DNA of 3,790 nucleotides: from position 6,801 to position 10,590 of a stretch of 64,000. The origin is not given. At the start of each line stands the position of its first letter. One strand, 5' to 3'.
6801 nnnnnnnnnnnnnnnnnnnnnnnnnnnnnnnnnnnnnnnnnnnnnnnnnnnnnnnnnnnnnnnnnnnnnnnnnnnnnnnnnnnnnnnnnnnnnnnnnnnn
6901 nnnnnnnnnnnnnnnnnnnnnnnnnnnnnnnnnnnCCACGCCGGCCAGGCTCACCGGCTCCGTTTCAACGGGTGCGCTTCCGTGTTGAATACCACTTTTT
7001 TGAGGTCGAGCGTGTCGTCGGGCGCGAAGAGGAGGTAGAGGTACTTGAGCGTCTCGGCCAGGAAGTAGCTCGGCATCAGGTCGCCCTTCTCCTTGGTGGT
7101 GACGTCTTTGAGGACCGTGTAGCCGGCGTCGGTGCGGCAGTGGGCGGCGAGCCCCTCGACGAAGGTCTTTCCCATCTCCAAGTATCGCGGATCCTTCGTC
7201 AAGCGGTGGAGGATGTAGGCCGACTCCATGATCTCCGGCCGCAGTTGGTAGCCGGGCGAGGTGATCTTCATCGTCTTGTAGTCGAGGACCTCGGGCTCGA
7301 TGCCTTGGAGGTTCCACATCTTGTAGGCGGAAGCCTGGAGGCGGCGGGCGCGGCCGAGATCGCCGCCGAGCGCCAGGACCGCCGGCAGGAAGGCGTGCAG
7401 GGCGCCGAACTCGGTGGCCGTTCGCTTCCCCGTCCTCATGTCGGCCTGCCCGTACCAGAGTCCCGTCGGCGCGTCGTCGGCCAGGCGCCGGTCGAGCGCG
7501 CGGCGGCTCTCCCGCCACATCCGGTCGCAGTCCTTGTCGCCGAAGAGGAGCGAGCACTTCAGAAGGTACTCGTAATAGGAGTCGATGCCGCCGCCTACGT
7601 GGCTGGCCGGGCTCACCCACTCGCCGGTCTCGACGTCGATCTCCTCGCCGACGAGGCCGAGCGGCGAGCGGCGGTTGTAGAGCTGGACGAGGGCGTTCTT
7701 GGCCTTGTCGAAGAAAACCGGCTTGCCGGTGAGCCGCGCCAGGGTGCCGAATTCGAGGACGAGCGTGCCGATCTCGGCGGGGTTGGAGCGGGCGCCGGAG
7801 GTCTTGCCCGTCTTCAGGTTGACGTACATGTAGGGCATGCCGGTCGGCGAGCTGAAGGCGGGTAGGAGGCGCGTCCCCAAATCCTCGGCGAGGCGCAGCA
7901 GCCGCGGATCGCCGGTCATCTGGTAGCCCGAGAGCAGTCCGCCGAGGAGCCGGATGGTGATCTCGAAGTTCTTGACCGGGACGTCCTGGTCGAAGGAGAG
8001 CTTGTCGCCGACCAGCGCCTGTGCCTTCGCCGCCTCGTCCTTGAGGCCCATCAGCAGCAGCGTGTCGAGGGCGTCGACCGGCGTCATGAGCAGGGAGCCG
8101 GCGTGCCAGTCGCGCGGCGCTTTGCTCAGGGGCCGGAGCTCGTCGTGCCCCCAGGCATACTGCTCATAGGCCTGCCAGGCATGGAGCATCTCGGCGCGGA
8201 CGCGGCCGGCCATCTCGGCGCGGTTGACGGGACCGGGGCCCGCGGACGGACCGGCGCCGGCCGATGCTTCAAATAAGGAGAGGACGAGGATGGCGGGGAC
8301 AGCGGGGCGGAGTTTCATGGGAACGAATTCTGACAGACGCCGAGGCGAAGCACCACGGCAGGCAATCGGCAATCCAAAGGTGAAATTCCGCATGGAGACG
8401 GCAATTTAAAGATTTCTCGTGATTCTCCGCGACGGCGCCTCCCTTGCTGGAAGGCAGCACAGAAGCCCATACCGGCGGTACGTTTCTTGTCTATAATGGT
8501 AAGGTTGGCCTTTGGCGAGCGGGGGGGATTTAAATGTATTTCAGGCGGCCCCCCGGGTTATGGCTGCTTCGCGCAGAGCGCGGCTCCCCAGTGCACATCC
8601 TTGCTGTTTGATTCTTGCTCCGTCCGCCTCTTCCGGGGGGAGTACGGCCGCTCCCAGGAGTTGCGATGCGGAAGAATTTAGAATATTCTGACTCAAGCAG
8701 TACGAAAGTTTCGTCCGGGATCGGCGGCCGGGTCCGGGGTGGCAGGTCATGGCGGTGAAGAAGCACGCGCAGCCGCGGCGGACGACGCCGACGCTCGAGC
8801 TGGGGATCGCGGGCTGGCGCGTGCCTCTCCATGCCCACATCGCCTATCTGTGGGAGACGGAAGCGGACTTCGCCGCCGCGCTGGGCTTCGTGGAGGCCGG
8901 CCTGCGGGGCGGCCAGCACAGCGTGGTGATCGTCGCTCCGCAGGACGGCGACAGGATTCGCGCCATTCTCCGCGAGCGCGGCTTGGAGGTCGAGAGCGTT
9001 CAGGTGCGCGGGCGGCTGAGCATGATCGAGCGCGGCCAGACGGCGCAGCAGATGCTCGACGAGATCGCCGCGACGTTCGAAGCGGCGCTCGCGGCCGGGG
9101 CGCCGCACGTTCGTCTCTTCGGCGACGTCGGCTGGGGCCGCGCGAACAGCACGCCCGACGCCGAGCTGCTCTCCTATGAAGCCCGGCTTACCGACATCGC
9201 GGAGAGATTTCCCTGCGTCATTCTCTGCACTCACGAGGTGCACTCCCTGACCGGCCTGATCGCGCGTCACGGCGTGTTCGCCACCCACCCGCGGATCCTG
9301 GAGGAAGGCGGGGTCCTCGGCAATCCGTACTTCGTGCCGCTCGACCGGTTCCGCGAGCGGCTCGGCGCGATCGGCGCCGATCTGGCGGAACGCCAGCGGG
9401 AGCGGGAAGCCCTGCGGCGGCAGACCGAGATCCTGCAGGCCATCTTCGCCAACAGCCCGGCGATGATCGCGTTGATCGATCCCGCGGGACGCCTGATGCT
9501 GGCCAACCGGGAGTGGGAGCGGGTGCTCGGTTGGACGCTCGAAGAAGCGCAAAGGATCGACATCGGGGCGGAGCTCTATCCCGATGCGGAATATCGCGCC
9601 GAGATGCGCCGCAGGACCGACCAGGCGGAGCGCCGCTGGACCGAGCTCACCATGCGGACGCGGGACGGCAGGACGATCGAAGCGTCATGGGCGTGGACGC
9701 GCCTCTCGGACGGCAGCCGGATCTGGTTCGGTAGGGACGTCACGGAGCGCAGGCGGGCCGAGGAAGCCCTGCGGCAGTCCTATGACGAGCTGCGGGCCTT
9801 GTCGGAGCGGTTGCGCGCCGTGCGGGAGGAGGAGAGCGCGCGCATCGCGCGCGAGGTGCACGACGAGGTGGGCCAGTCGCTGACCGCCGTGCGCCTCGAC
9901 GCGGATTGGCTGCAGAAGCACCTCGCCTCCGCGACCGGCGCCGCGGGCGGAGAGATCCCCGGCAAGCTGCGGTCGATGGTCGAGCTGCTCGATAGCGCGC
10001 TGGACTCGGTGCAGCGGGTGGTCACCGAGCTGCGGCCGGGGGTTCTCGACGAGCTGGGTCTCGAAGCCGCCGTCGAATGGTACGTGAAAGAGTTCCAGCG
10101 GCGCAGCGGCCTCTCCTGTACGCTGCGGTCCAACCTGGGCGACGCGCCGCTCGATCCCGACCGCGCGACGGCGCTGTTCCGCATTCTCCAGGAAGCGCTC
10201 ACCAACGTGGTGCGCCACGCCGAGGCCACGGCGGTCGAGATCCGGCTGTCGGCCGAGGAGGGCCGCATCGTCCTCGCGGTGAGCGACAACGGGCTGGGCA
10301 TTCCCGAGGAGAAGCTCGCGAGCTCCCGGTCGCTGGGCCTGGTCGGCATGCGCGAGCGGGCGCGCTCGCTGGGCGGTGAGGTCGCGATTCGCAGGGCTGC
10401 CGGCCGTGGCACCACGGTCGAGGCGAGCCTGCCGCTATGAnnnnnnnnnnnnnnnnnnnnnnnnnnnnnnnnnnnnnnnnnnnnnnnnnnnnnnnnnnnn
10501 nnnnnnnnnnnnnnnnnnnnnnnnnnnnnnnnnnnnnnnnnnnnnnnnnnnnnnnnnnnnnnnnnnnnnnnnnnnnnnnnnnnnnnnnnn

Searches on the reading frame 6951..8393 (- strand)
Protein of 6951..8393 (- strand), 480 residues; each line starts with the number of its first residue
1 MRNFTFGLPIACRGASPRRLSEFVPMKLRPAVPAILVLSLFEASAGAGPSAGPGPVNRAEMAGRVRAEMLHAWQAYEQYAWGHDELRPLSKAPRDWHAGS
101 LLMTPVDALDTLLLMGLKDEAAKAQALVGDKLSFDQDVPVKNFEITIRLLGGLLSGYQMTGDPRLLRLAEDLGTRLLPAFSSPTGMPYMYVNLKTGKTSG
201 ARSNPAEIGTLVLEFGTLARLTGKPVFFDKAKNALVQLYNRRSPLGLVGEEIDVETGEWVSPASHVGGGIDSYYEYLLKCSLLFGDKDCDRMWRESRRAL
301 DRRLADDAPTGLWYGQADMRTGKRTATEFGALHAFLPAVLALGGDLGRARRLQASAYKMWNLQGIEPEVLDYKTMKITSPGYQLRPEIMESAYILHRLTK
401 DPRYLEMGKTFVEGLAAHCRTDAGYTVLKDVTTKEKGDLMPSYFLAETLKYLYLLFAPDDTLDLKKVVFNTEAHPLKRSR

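Call 7: search_protein_families(library=pfam, proteins=[window:6951-8393:-], max_evalue=0.01)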
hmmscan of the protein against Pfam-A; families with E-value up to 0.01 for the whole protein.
window:6951-8393:- (480 aa): 1 family
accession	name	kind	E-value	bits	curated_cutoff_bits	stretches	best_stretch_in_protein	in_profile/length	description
PF01532.26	Glyco_hydro_47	-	1.3e-123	413.8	22.9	1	69-478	2-455/455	Glycosyl hydrolase family 47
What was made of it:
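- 6951..8393 (-): GH47 glycoside hydrolase gene. It forms one wall of the insertion slot. Pfam Glyco_hydro_47 at 1e-123 (call 7).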

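Call 15: find_encoding_contigs(protein=window:6951-8393:-, flank=10000, max_places=4)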
Protein window:6951-8393:- (480 aa): no gene with exactly this product is on record in the collection.

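Call 16: find_related_loci(query=window:6951-8393:-, collection=genome_contigs, flank=6000)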
Query window:6951-8393:- (480 aa) in genome_contigs; peptide patterns used: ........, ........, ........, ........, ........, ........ (x = any residue, [..] = any of these).
343 stretches matched a pattern; 150 encode a relative of the query (tblastn E <= 1e-3); the best 80 are kept; 80 distinct loci.
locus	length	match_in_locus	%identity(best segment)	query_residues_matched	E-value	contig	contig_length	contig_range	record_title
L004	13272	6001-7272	87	56-479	0e+0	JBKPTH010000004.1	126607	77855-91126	MAG: Acidobacteriota bacterium isolate GS_EKS_MAG_00001 GS_EKS_000000737542, whole genome shotgun sequence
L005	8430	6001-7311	80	43-479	0e+0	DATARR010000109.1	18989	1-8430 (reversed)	MAG TPA_asm: Thermoanaerobaculia bacterium isolate SMAG_U5499 k141_5444353, whole genome shotgun sequence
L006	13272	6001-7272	82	56-479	0e+0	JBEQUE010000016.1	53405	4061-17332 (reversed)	MAG: Acidobacteriota bacterium isolate MAG_Dt_02 k247_675323, whole genome shotgun sequence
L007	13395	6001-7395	78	13-479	0e+0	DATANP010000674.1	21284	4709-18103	MAG TPA_asm: Thermoanaerobaculia bacterium isolate SMAG_U7022 k141_203817, whole genome shotgun sequence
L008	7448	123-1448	79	39-479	0e+0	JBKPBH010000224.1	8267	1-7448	MAG: Acidobacteriota bacterium isolate GB_EKS_MAG_00083 GB_EKS_000001353647, whole genome shotgun sequence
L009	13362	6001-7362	79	24-479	0e+0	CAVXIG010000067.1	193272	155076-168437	MAG: uncultured Acidobacteriota bacterium isolate MFD02581.bin.2.147 genome assembly, contig: contig_86464, whole genome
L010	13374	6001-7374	78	14-478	0e+0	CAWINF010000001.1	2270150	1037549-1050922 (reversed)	MAG: uncultured Acidobacteriota bacterium isolate MFD04944.bin.1.105 genome assembly, contig: contig_21983, whole genome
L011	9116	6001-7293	82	49-479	0e+0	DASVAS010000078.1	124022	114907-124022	MAG TPA_asm: Thermoanaerobaculia bacterium isolate SMAG_U1959 k141_180071, whole genome shotgun sequence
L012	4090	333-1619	82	51-479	0e+0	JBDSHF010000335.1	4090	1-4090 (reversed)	MAG: Thermoanaerobaculia bacterium isolate cluster1_bin.27 k127_9470822, whole genome shotgun sequence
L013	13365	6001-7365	78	26-479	0e+0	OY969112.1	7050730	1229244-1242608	MAG: uncultured Acidobacteriota bacterium isolate MFD04212.bin.1.16 genome assembly, chromosome: 1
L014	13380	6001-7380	76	18-479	0e+0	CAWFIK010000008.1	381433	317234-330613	MAG: uncultured Acidobacteriota bacterium isolate MFD04944.bin.2.204 genome assembly, contig: contig_68439, whole genome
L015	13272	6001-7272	81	56-479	0e+0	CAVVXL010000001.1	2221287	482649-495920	MAG: uncultured Acidobacteriota bacterium isolate MFD04580.bin.1.42 genome assembly, contig: contig_14298, whole genome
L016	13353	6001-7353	77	33-480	0e+0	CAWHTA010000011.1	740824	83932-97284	MAG: uncultured Acidobacteriota bacterium isolate MFD09206.bin.2.36 genome assembly, contig: contig_5377, whole genome s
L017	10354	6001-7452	71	17-479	0e+0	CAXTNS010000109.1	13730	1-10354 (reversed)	MAG TPA_asm: uncultured Thermoanaerobaculia bacterium isolate public_SRR14722161_metawrap_bin.3 genome assembly, contig:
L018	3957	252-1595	75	25-480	0e+0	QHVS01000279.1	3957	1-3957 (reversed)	MAG: Acidobacteria bacterium isolate gp7 AA9 14_1009_16_30cm_scaffold_85929_curated, whole genome shotgun sequence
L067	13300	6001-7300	90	47-479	0e+0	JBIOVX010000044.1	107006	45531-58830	MAG: Thermoanaerobaculia bacterium isolate MAG097 k127_1683080, whole genome shotgun sequence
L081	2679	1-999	91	147-479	0e+0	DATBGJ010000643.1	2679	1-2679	MAG TPA_asm: Thermoanaerobaculia bacterium isolate SMAG_U3834 k141_5122997, whole genome shotgun sequence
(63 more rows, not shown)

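Call 47: search_protein_families(library=pfam, proteins=[L004:7288-8283:-], max_evalue=0.01)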
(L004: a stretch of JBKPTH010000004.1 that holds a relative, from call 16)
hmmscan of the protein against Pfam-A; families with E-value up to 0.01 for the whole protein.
L004:7288-8283:- (331 aa): 4 families
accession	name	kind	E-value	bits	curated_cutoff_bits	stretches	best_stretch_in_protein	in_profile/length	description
PF13472.12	Lipase_GDSL_2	-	5.5e-18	66.5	32.9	1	84-305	1-177/178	GDSL-like Lipase/Acylhydrolase family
PF00657.28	Lipase_GDSL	-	1.1e-10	42.4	23.6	1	82-309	1-206/208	GDSL-like Lipase/Acylhydrolase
PF16822.11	ALGX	-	0.00028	21.1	26.5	1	198-318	22-133/268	SGNH hydrolase-like domain, acetyltransferase AlgX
PF04311.20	DUF459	-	0.0041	16.9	27.2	0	204-312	93-195/197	Protein of unknown function (DUF459)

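Call 61: find_homologous_proteins(query=window:6951-8393:-, max_evalue=1e-100)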
Query window:6951-8393:- (480 aa): 7977 proteins with E <= 1e-100 among 8000 candidates; the best 120 are listed.
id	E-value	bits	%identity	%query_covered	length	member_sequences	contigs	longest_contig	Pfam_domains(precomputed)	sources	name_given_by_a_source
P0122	0.0e+0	1035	100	95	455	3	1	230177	PF01532.27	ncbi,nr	ncbi:MAG TPA: glycoside hydrolase family 47 protein [Thermoanaerobaculia bacterium]|nr:glycoside hyd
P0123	9.2e-262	887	85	95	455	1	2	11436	PF01532.27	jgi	jgi:ER degradation enhancer, mannosidase alpha-like 2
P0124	2.6e-259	879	86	94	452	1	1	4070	PF01532.27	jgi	jgi:glycosyl hydrolase family 47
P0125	3.5e-259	878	89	88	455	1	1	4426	PF01532.27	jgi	jgi:Glycosyl hydrolase family 47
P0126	6.7e-259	878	89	88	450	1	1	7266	PF01532.27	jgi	jgi:ER degradation enhancer, mannosidase alpha-like 2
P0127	3.2e-257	872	87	90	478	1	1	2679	PF01532.27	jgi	jgi:Glycosyl hydrolase family 47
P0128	3.7e-257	872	84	95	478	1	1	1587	PF01532.27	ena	-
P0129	7.4e-256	867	88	90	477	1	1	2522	PF01532.27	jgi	jgi:ER degradation enhancer, mannosidase alpha-like 2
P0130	2.1e-254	863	83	95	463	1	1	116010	PF01532.27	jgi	jgi:glycosyl hydrolase family 47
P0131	2.5e-253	859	87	88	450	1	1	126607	PF01532.27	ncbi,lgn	-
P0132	2.9e-253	859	83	94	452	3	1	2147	PF01532.27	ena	-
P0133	2.8e-252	856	82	95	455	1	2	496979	PF01532.27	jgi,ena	-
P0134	1.0e-251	854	84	90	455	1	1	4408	PF01532.27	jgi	jgi:mannosidase alpha-like ER degradation enhancer 2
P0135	1.1e-251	854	85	88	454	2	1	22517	PF01532.27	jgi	jgi:mannosidase alpha-like ER degradation enhancer 2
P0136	6.1e-251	851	86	90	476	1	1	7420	PF01532.27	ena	-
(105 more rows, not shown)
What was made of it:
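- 6951..8393 (-): Orthologues found in calls 16 and 61.
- Tried and rejected: The closest GH47 proteins are 85-91% identical (calls 16, 61).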

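Call 62: find_encoding_contigs(protein=P0126, flank=6000, max_places=2)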
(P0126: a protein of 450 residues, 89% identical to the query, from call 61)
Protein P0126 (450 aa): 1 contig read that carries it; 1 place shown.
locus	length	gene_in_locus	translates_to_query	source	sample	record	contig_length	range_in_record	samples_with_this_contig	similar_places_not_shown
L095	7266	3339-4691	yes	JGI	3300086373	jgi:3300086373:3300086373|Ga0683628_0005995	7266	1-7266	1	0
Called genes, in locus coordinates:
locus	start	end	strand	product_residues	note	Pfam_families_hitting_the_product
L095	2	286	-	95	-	?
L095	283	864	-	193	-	PF04542:Sigma70_r2, PF07638:Sigma70_ECF (weak), PF08281:Sigma70_r4_2, PF04545:Sigma70_r4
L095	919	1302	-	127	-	PF00072:Response_reg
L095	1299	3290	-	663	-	PF00989:PAS, PF08448:PAS_4, PF13188:PAS_8, PF13426:PAS_9, PF00512:HisKA, PF02518:HATPase_c, PF00072:Response_reg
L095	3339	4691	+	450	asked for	PF01532:Glyco_hydro_47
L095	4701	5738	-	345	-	PF00657:Lipase_GDSL, PF13472:Lipase_GDSL_2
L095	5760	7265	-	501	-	?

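Call 63: find_encoding_contigs(protein=P0123, flank=6000, max_places=2)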
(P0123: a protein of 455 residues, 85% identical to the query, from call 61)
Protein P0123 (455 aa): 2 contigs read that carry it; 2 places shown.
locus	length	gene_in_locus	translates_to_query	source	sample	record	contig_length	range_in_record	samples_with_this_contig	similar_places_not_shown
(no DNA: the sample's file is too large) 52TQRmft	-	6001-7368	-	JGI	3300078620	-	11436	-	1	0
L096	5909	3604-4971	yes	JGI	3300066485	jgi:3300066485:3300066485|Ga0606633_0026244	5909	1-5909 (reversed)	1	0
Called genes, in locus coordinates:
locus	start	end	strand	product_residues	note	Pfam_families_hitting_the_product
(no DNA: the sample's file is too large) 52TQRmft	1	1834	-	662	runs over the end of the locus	PF00072:Response_reg, PF13188:PAS_8 (weak), PF00512:HisKA, PF02518:HATPase_c, PF00072:Response_reg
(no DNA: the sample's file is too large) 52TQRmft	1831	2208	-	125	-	PF00072:Response_reg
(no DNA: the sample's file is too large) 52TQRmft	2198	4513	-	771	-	PF00989:PAS, PF08448:PAS_4, PF13426:PAS_9, PF00989:PAS, PF08448:PAS_4, PF13188:PAS_8, PF13426:PAS_9, PF00989:PAS, +9 more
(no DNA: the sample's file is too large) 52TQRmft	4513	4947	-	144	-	PF13411:MerR_1, PF00376:MerR, PF09278:MerR-DNA-bind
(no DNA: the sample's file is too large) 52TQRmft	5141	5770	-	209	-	PF00072:Response_reg, PF00196:GerE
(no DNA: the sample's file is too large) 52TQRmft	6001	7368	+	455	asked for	PF01532:Glyco_hydro_47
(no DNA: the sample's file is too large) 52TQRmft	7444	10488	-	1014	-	PF10101:DUF2339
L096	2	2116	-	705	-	?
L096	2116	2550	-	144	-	PF13411:MerR_1, PF00376:MerR, PF09278:MerR-DNA-bind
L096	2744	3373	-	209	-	PF00072:Response_reg, PF00196:GerE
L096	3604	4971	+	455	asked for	PF01532:Glyco_hydro_47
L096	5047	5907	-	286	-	?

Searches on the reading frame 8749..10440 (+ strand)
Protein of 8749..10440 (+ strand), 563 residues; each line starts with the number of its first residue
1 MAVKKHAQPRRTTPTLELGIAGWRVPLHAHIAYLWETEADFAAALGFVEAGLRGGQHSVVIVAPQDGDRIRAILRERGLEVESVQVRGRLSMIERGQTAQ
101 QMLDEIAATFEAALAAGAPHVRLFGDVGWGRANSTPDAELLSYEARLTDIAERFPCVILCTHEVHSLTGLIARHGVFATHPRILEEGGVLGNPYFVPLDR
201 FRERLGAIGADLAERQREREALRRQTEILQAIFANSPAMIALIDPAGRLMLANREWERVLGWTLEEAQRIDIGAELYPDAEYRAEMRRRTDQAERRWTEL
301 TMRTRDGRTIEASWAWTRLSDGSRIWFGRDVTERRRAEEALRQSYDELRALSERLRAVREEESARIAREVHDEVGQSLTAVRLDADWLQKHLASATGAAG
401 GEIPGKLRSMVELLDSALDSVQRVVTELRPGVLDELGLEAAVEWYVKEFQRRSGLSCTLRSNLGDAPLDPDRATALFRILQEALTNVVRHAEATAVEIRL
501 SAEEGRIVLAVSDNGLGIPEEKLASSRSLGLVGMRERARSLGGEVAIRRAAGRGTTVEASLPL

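Call 7: search_protein_families(library=pfam, proteins=[window:8749-10440:+], max_evalue=0.01)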
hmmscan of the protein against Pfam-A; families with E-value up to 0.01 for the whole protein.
window:8749-10440:+ (563 aa): 8 families
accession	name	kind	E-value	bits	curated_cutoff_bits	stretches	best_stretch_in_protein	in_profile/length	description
PF14417.12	MEDS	-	3.7e-20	72.8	29.8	1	30-181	2-161/161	MEDS: MEthanogen/methylotroph, DcmR Sensory domain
PF02518.31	HATPase_c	-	1.5e-17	64.4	26.4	1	473-563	3-109/111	Histidine kinase-, DNA gyrase B-, and HSP90-like ATPase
PF07730.19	HisKA_3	-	4.1e-13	50.1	24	1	364-433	3-68/68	Histidine kinase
PF00989.32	PAS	-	4.2e-09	36.8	22.6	1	229-330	3-112/113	PAS fold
PF08448.16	PAS_4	-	8.8e-08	32.8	23.1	1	233-336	1-110/110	PAS fold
PF13188.13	PAS_8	-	9.7e-08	32.1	21.8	1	228-285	2-55/65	PAS domain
PF13581.12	HATPase_c_2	-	1.5e-07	31.9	27.4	1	459-526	15-87/127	Histidine kinase-like ATPase domain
PF12860.13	PAS_7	-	0.0069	17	27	1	261-339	38-115/115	PAS fold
